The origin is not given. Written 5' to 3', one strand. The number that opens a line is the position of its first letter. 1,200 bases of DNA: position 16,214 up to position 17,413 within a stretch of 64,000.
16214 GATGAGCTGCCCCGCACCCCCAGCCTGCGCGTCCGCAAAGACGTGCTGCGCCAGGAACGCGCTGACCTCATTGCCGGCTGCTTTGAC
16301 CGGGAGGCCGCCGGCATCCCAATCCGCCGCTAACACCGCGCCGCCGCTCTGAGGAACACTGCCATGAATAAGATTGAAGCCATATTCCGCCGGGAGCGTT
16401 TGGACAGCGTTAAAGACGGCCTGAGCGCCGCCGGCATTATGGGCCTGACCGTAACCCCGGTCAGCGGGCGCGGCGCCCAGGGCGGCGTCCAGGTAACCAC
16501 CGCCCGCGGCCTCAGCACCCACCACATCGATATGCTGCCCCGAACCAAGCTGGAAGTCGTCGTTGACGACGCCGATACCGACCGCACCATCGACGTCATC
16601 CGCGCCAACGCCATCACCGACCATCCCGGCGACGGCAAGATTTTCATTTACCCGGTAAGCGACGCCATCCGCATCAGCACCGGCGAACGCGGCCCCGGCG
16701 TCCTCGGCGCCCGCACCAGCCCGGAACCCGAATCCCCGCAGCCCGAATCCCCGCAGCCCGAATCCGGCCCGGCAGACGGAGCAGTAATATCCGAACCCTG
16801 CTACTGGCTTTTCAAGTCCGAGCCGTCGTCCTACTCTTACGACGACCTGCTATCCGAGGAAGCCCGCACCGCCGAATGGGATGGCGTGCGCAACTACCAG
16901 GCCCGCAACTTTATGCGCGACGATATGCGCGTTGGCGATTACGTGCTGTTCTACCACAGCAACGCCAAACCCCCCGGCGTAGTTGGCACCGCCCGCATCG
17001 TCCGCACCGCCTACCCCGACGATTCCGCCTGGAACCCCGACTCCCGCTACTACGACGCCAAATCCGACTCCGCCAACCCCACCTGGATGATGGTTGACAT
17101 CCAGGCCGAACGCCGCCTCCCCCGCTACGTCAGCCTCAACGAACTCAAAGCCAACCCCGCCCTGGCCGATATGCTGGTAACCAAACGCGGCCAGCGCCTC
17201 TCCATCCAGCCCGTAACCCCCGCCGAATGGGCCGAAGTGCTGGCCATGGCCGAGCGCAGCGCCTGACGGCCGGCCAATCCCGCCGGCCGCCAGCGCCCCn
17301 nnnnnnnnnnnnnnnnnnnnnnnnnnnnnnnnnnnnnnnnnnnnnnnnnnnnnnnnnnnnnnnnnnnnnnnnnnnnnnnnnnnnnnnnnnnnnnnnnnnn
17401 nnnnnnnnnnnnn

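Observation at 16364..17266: PII signal-transduction domain fused to an EVE (PUA-like) domain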

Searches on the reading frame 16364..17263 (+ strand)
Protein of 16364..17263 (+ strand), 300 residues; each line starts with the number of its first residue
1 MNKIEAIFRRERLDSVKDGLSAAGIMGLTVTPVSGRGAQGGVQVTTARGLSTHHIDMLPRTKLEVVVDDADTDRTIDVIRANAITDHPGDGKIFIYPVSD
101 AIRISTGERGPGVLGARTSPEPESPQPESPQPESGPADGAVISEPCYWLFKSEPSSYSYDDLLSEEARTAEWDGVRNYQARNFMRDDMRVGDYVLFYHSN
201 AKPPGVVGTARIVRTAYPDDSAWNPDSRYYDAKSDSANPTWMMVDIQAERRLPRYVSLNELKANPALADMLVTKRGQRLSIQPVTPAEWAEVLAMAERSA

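Call 3: search_protein_families(library=pfam, proteins=[window:16364-17263:+], max_evalue=0.01)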
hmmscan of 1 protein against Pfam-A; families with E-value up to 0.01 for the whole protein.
window:16364-17263:+ (300 aa): 2 families
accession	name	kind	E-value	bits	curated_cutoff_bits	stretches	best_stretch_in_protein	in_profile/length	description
PF01878.24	EVE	-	1.6e-53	181.1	23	1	147-295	2-145/145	EVE domain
PF00543.27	P-II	-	6.9e-25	87.8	25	1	1-108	1-102/102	Nitrogen regulatory protein P-II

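Call 4: search_protein_families(library=ncbifam, proteins=[window:16364-17263:+], max_evalue=0.01)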
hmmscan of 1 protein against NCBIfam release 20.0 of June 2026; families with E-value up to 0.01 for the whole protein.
window:16364-17263:+ (300 aa): 2 families
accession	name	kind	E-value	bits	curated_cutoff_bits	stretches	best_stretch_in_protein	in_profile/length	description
NF008111.0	PRK10858.1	equivalog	4.3e-21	75.4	202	1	1-109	1-107/112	nitrogen regulatory protein P-II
NF007946.0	PRK10665.1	equivalog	4.2e-18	66.2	181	1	2-109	2-107/112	P-II family nitrogen regulator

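Call 6: find_homologous_proteins(query=window:16364-17263:+)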
Query window:16364-17263:+ (300 aa): 3346 proteins with E <= 0.001 among 8000 candidates; the best 120 are listed.
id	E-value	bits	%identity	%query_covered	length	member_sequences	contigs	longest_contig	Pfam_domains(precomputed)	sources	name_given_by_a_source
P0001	2.4e-88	314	74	38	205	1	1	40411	PF00543.28,PF01878.25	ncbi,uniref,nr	ncbi:Uncharacterized nitrogen regulatory PII-like protein MJ0059 [Geodia barretti]|uniref:Uncharacte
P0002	3.0e-66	241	65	53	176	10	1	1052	PF01878.25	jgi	jgi:predicted RNA-binding protein with PUA-like domain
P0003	1.1e-62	230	59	59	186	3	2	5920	PF01878.25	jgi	jgi:predicted RNA-binding protein with PUA-like domain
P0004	2.1e-61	226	62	52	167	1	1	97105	PF01878.25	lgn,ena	-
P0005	1.5e-60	223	64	53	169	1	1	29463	PF01878.25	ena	-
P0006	5.0e-60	221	57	57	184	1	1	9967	PF01878.25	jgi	jgi:predicted RNA-binding protein with PUA-like domain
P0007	6.0e-60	221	64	53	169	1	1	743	PF01878.25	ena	-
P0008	1.2e-59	220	61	53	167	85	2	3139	PF01878.25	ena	-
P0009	3.4e-59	218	61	53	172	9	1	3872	PF01878.25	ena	-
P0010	7.7e-59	217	59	52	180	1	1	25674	PF01878.25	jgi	jgi:predicted RNA-binding protein with PUA-like domain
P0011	1.2e-58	217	62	52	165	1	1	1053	PF01878.25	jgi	-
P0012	1.3e-58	216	63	50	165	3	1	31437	PF01878.25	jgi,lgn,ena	-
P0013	1.4e-57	213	61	50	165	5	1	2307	PF01878.25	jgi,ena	-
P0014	1.8e-57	213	62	50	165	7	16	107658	PF01878.25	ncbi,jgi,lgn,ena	jgi:predicted RNA-binding protein with PUA-like domain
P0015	2.6e-57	212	61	50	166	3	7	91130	PF01878.25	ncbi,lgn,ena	-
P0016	3.6e-57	212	63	50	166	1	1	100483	PF01878.25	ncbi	-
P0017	4.2e-57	211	63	50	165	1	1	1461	PF01878.25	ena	-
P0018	4.5e-57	211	61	53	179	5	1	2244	PF01878.25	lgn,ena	-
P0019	9.3e-57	210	62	51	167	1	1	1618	PF01878.25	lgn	-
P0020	1.4e-56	210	64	50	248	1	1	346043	PF01878.25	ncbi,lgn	-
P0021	1.8e-56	209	62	50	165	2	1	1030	PF01878.25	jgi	jgi:predicted RNA-binding protein with PUA-like domain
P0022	2.5e-56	209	62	51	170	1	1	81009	PF01878.25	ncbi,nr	ncbi:MAG: EVE domain-containing protein [Planctomycetes bacterium]|nr:EVE domain-containing protein 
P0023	2.9e-56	209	62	50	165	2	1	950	PF01878.25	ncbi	-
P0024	6.0e-56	208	58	51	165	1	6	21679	PF01878.25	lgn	-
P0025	1.0e-55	207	60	53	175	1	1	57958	PF01878.25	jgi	-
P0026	1.4e-55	206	58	51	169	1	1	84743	PF01878.25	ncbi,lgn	-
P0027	1.4e-55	206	63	50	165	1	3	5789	PF01878.25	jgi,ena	-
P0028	1.6e-55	206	62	50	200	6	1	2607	PF01878.25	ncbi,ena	-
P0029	1.9e-55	206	55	55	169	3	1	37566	PF01878.25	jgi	-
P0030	2.0e-55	206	59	51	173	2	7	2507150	PF01878.25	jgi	jgi:predicted RNA-binding protein with PUA-like domain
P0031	2.6e-55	206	60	50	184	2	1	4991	PF01878.25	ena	-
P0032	7.3e-55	204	58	50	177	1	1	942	PF01878.25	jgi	jgi:predicted RNA-binding protein with PUA-like domain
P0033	1.0e-54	204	57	53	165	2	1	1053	PF01878.25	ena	-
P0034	1.2e-54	203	62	51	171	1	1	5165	PF01878.25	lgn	-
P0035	1.4e-54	203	58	52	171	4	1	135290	PF01878.25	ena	-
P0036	2.3e-54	202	60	50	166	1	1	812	PF01878.25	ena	-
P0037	2.4e-54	202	58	51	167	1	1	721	PF01878.25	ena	-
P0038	4.8e-54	201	58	51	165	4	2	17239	PF01878.25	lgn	-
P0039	5.9e-54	201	62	51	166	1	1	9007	PF01878.25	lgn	-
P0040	6.1e-54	201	58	51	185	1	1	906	PF01878.25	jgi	-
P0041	7.0e-54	201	61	50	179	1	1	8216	PF01878.25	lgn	-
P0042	7.2e-54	201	53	56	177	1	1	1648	PF01878.25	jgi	jgi:predicted RNA-binding protein with PUA-like domain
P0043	9.0e-54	200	59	51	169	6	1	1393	PF01878.25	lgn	-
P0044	1.1e-53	200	59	50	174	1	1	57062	PF01878.25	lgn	-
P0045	1.1e-53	200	55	53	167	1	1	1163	PF01878.25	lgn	-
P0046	1.2e-53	200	59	50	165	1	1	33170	PF01878.25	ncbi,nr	ncbi:MAG: EVE domain-containing protein [Planctomycetota bacterium]|nr:EVE domain-containing protein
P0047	2.0e-53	199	60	51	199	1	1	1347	PF01878.25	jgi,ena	-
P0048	3.0e-53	199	61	51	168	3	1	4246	PF01878.25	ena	-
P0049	4.1e-53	198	60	50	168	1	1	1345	PF01878.25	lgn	-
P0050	4.3e-53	198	57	50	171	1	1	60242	PF01878.25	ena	-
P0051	4.4e-53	198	59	51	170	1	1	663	PF01878.25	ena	-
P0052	5.1e-53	198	59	50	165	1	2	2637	PF01878.25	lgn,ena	-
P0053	5.5e-53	198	59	50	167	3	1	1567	PF01878.25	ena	-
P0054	6.2e-53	198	58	51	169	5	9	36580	PF01878.25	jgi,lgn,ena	-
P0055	6.6e-53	198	62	51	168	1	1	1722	PF01878.25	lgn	-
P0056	7.8e-53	197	57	51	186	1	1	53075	PF01878.25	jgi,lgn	-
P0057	9.4e-53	197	60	50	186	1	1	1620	PF01878.25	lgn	-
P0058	1.0e-52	197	57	55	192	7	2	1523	PF01878.25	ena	-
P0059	1.1e-52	197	58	50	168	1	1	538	PF01878.25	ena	-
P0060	1.4e-52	197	60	50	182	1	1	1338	PF01878.25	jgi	-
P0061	1.6e-52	196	58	50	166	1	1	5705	PF01878.25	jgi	jgi:predicted RNA-binding protein with PUA-like domain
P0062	1.7e-52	196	56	50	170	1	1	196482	PF01878.25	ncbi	ncbi:MAG: EVE domain-containing protein [Pirellulaceae bacterium]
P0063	1.9e-52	196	54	55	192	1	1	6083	PF01878.25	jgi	jgi:predicted RNA-binding protein with PUA-like domain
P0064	2.2e-52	196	61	50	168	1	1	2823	PF01878.25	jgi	jgi:predicted RNA-binding protein with PUA-like domain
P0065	2.2e-52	196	60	51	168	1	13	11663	PF01878.25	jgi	-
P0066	2.4e-52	196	58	51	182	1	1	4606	PF01878.25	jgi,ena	-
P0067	2.8e-52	196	56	50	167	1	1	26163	PF01878.25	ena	-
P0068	3.5e-52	195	60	50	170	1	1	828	PF01878.25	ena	-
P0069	3.6e-52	195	54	55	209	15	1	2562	PF01878.25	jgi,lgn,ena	jgi:predicted RNA-binding protein with PUA-like domain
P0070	4.6e-52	195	59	50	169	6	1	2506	PF01878.25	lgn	-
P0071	4.8e-52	195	59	51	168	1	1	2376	PF01878.25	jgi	jgi:predicted RNA-binding protein with PUA-like domain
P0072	5.2e-52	195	46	63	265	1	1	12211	PF01878.25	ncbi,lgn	-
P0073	5.4e-52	195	54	57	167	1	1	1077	PF01878.25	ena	-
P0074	5.7e-52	195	58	50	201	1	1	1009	PF01878.25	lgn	-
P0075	6.1e-52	194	56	53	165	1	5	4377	PF01878.25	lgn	-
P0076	6.3e-52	194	62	49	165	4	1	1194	PF01878.25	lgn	-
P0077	6.7e-52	194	59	48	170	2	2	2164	PF01878.25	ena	-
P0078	7.6e-52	194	59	51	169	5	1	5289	PF01878.25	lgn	-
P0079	8.4e-52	194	59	51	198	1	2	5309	PF01878.25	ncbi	-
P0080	9.0e-52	194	55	51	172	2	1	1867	PF01878.25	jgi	jgi:predicted RNA-binding protein with PUA-like domain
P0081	9.0e-52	194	61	50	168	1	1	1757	PF01878.25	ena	-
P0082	1.0e-51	194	57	51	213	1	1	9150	PF01878.25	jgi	-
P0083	1.0e-51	194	58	51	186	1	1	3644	PF01878.25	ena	-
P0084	1.1e-51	194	55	54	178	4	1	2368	PF01878.25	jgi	jgi:predicted RNA-binding protein with PUA-like domain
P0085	1.1e-51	194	59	50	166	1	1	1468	PF01878.25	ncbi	-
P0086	1.4e-51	193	58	50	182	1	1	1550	PF01878.25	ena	-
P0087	1.5e-51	193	56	52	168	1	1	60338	PF01878.25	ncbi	-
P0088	1.5e-51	193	57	50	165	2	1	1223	PF01878.25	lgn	-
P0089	1.6e-51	193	58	50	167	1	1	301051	PF01878.25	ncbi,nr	ncbi:MAG: EVE domain-containing protein [Acidobacteriota bacterium]|nr:EVE domain-containing protein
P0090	1.7e-51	193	64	49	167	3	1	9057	PF01878.25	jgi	-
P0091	2.1e-51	193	56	53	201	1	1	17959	PF01878.25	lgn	-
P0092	2.2e-51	193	57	50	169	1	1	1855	PF01878.25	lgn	-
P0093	2.2e-51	193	56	50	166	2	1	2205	PF01878.25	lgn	-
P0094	2.3e-51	193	55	51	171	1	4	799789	PF01878.25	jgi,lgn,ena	-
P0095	2.6e-51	192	59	50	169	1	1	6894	PF01878.25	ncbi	ncbi:MAG: EVE domain-containing protein [Maioricimonas sp. JB049]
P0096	2.6e-51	192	54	52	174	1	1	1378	PF01878.25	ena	-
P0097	2.8e-51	192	59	50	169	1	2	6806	PF01878.25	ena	-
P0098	2.9e-51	192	56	50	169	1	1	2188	PF01878.25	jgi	-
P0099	3.3e-51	192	58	51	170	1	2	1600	PF01878.25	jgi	-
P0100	3.8e-51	192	56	56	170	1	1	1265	PF01878.25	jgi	jgi:predicted RNA-binding protein with PUA-like domain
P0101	4.1e-51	192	57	50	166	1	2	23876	PF01878.25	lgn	-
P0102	4.1e-51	192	57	50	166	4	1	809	PF01878.25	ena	-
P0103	4.3e-51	192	54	58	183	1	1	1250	PF01878.25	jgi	jgi:predicted RNA-binding protein with PUA-like domain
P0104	4.7e-51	192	57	50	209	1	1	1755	PF01878.25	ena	-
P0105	4.8e-51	192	60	50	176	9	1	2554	PF01878.25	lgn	-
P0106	4.9e-51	192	58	51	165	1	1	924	PF01878.25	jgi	jgi:predicted RNA-binding protein with PUA-like domain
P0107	5.0e-51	191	60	50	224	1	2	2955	PF01878.25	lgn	-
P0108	5.3e-51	191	60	50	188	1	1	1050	PF01878.25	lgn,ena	-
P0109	5.7e-51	191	57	50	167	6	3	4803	PF01878.25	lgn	-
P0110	5.8e-51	191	57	51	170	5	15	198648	PF01878.25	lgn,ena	-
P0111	6.1e-51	191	57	50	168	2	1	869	PF01878.25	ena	-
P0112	6.3e-51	191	59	50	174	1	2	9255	PF01878.25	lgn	-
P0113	7.0e-51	191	57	50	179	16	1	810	PF01878.25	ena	-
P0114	8.7e-51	191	60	50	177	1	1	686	PF01878.25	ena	-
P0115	9.1e-51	191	54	55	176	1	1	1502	PF01878.25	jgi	jgi:predicted RNA-binding protein with PUA-like domain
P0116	9.2e-51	191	61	50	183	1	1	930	PF01878.25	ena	-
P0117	9.2e-51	191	59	50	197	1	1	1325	PF01878.25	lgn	-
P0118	9.2e-51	191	56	51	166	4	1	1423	PF01878.25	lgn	-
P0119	9.6e-51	191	56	51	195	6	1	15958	PF01878.25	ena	-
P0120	9.6e-51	191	52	63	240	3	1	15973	PF01878.25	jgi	jgi:predicted RNA-binding protein with PUA-like domain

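Call 10: find_encoding_contigs(protein=P0001, flank=10000)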
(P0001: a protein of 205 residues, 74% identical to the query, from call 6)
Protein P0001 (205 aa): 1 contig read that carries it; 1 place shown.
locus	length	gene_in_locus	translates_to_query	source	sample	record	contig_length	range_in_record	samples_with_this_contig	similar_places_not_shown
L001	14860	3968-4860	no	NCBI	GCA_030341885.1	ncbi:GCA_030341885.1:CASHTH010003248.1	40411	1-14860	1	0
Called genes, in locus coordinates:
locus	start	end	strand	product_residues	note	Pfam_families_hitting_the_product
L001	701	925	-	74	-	PF22691:Thiolase_C_1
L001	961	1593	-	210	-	PF00108:Thiolase_N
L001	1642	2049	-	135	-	PF01796:OB_ChsH2_C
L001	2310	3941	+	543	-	PF00501:AMP-binding, PF13193:AMP-binding_C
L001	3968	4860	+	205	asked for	PF00543:P-II, PF01878:EVE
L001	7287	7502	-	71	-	PF00326:Peptidase_S9 (weak)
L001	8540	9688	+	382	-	PF00266:Aminotran_5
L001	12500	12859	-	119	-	-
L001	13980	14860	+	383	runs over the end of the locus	PF02595:Gly_kinase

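Call 12: find_related_loci(query=window:16364-17263:+, collection=genome_contigs, flank=8000)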
Query window:16364-17263:+ (300 aa) in genome_contigs; peptide patterns used: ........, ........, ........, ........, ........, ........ (x = any residue, [..] = any of these).
599 stretches matched a pattern (row limit reached: there are more); 591 encode a relative of the query (tblastn E <= 1e-3); the best 80 are kept; 80 distinct loci.
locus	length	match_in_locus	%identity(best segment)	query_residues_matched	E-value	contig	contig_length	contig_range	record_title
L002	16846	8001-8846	74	1-298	2e-144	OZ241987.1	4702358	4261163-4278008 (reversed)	MAG: Dehalococcoidia bacterium isolate afbfe9c5-f9ba-4a69-93a8-a54741e06a32 genome assembly, chromosome: 1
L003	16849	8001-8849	73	1-298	6e-144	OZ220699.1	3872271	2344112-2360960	MAG: Dehalococcoidia bacterium isolate f58489c1-47d8-4967-8439-08667ebef3fd genome assembly, chromosome: 1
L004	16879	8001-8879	73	1-299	2e-142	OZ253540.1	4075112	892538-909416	MAG: Dehalococcoidia bacterium isolate 12151d70-3c61-4942-ab7c-45b58ecc7731 genome assembly, chromosome: 1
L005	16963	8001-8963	68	1-298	8e-140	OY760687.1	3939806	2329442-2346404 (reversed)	MAG: Dehalococcoidia bacterium isolate f61cd74f-1a2a-4ce7-9ca1-272438b93162 genome assembly, chromosome: 1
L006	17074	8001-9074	63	1-300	3e-137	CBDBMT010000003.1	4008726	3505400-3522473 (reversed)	MAG: Dehalococcoidia bacterium isolate 1551c8a5-dc05-4db4-a2c2-06e96cfb4e9a genome assembly, contig: contig_3, whole gen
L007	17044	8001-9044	63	1-298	1e-133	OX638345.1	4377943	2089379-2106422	MAG: uncultured Dehalococcoidia bacterium isolate 64bd3295-a2ac-4bb0-a587-f708157bf7f0 genome assembly, chromosome: 1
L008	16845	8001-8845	84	1-300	7e-125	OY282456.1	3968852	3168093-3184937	MAG: uncultured Dehalococcoidia bacterium genome assembly, chromosome: 1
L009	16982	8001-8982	87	1-299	4e-92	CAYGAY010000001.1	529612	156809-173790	MAG TPA_asm: uncultured Dehalococcoidia bacterium isolate ERP110561_co1_15 genome assembly, contig: NODE_2_length_529612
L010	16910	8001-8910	87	1-298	7e-126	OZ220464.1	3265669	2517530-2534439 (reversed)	MAG: Dehalococcoidia bacterium isolate 865023ef-8e16-4315-bfec-facb54b4b210 genome assembly, chromosome: 1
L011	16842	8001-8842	89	1-298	3e-126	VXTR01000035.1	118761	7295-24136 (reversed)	MAG: Chloroflexi bacterium isolate SB0666_bin_1 NODE_40_length_118761_cov_21.201692, whole genome shotgun sequence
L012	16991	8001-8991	87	1-298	6e-91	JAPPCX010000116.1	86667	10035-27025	MAG: Chloroflexota bacterium isolate IRC4_bin_11 NODE_295_length_86667_cov_10.5237, whole genome shotgun sequence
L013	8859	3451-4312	77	1-298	7e-122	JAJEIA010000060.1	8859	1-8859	MAG: Dehalococcoidia bacterium isolate p16x63bins.3 k141_931115, whole genome shotgun sequence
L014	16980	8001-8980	85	1-300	1e-88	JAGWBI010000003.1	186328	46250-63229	MAG: Dehalococcoidia bacterium isolate 277c_29 scaffold_143, whole genome shotgun sequence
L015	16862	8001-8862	79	1-298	9e-121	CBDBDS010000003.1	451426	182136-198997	MAG: Dehalococcoidia bacterium isolate f8bda5a5-7022-4204-9cdc-196a94cbeb23 genome assembly, contig: contig_3, whole gen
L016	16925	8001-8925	86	1-298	9e-120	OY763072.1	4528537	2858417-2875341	MAG: Dehalococcoidia bacterium isolate 40e540cc-5106-4b3b-ab2b-631d7f64572a genome assembly, chromosome: 1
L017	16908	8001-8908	80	1-297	2e-124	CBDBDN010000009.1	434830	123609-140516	MAG: Dehalococcoidia bacterium isolate 358923a9-09b8-419b-a7c8-a792b221afc8 genome assembly, contig: contig_9, whole gen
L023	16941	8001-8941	83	1-298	6e-87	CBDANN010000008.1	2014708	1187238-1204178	MAG: Dehalococcoidia bacterium isolate bab385ab-22f5-4112-b3d4-ef8e4049cb71 genome assembly, contig: contig_8, whole gen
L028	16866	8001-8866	79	1-298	2e-121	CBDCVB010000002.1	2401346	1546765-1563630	MAG: Dehalococcoidia bacterium isolate d5c82b8d-a2a1-4fea-8c1d-b29084ec870d genome assembly, contig: contig_2, whole gen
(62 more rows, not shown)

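Call 15: search_protein_representatives(protein=window:16364-17263:+)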
Query: 300 residues. Proteins with E-value up to 0.001 (for the whole library): 11053; up to 1e-10: 3681; up to 1e-30: 240. The best 150 are listed.
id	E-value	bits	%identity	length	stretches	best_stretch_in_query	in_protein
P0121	5.1e-51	189.8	59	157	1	147-296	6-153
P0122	1.8e-50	188.0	59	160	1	147-298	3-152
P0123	6.8e-49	182.8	57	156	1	146-295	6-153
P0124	9.8e-48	179.0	53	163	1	146-297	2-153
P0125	1.2e-47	178.7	49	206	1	115-296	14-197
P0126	1.4e-47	178.5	55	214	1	147-297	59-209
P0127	2.0e-47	178.0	54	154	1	147-294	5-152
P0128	2.8e-47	177.5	53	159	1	147-298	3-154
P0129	5.1e-47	176.7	49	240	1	108-296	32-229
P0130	5.3e-47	176.6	53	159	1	146-295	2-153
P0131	2.0e-46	174.7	48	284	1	110-297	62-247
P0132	2.2e-46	174.6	60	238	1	166-295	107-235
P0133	2.5e-46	174.4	55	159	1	144-295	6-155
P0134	2.6e-46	174.3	56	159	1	146-291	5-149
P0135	3.2e-46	174.0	52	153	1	147-297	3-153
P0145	1.6e-43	165.2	49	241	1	117-298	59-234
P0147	7.5e-43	163.0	52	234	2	179-286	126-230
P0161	8.1e-42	159.6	47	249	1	129-293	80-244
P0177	3.2e-40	154.3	46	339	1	130-297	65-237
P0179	6.3e-40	153.4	50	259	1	126-296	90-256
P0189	3.4e-39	151.0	50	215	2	147-217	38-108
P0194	1.3e-38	149.1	52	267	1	132-295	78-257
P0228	2.4e-36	141.6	48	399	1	115-295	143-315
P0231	4.4e-36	140.8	46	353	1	130-295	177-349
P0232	5.2e-36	140.5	46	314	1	121-295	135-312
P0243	3.2e-35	137.9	45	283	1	116-296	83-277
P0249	7.5e-35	136.7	48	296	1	121-298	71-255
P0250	7.8e-35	136.7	41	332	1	74-296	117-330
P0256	1.7e-34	135.5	55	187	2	195-267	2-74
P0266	5.6e-34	133.8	50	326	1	147-296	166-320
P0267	6.2e-34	133.7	49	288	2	215-297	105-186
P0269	8.0e-34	133.3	53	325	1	144-298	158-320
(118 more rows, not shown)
